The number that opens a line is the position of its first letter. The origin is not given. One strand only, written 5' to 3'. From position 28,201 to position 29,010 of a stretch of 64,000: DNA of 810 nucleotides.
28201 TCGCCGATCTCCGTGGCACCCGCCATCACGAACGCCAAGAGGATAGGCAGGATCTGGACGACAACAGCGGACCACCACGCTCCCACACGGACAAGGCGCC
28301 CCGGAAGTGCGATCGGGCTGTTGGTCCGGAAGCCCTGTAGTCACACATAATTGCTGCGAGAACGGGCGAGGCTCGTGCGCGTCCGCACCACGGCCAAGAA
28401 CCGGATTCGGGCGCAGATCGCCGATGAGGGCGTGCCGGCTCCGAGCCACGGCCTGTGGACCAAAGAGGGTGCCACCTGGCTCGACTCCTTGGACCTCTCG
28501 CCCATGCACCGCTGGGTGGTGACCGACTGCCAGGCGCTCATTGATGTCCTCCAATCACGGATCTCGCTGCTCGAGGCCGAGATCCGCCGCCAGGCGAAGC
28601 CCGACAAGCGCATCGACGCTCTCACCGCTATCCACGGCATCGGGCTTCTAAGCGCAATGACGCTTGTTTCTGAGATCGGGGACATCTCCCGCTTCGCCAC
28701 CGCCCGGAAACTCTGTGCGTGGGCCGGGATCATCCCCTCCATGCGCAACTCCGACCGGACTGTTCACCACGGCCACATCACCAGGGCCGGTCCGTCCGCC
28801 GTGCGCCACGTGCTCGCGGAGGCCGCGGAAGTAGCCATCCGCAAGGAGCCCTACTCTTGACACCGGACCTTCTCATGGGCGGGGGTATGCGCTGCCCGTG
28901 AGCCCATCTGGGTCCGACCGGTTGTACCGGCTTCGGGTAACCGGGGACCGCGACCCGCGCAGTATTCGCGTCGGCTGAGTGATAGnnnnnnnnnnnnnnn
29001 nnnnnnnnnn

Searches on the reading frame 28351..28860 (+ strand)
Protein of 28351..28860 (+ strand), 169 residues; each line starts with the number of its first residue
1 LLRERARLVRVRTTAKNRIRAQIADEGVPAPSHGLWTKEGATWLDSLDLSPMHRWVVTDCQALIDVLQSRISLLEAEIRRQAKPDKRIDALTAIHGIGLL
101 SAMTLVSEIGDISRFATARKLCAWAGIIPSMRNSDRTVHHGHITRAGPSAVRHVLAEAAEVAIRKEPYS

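Call 26: search_protein_families(library=pfam, proteins=[window:28351-28860:+], max_evalue=0.001)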
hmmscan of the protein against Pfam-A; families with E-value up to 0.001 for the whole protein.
window:28351-28860:+ (169 aa): 1 family
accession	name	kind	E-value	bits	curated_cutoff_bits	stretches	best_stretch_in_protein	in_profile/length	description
PF02371.22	Transposase_20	-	1.1e-19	71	21.3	1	90-167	3-80/87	Transposase IS116/IS110/IS902 family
